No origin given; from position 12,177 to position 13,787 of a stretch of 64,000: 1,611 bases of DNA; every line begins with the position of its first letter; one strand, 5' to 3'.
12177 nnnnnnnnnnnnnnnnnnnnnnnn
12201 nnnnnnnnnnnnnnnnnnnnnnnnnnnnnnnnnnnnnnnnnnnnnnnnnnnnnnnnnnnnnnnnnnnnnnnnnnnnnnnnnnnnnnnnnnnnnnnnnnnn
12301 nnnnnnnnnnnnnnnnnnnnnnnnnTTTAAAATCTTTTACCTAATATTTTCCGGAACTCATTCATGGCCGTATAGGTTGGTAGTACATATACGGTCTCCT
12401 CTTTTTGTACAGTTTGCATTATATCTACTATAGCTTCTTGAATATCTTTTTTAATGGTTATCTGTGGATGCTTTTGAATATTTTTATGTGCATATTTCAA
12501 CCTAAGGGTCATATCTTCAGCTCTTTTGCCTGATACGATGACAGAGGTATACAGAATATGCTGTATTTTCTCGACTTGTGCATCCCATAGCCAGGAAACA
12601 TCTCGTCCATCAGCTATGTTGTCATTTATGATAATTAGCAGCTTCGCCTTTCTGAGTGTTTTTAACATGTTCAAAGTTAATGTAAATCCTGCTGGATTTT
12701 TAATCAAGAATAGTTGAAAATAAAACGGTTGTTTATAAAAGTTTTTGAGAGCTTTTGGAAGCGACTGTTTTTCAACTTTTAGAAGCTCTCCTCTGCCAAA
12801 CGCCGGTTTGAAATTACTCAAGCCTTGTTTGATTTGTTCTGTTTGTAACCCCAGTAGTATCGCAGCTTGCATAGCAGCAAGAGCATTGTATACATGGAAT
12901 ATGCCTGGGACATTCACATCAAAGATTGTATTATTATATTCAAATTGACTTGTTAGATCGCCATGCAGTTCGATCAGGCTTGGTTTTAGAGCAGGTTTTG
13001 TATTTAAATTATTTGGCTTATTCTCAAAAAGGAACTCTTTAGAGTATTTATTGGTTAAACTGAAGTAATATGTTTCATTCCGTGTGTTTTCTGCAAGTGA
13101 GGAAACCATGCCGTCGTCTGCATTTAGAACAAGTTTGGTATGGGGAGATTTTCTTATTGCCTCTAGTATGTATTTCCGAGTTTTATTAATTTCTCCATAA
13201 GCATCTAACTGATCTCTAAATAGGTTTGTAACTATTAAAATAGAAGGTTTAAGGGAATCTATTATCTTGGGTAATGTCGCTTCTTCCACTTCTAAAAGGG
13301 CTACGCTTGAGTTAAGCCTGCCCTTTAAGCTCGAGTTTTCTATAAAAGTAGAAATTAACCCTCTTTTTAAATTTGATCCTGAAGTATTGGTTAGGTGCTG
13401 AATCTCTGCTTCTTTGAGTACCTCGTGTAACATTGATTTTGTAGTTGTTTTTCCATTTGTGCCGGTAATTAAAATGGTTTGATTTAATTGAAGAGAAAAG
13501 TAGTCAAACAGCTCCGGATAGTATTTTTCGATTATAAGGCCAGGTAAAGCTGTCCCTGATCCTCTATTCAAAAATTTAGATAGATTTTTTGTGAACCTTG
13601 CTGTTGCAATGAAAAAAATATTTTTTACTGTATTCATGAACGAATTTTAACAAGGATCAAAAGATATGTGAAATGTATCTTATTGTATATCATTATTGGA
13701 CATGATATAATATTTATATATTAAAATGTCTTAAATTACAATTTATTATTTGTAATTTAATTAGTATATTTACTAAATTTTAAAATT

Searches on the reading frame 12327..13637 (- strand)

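Call 78: search_protein_families(library=pfam, proteins=[window:12327-13637:-], max_evalue=0.00001)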
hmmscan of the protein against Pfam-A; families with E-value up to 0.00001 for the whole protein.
window:12327-13637:- (436 aa): 2 families
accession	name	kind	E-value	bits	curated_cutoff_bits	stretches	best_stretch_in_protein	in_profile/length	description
PF08353.15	MurT_C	-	5.7e-33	113.6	25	1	311-425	1-110/110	MurT ligase C-terminal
PF08245.18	Mur_ligase_M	-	3e-19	70.2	24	1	57-258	1-199/200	Mur ligase middle domain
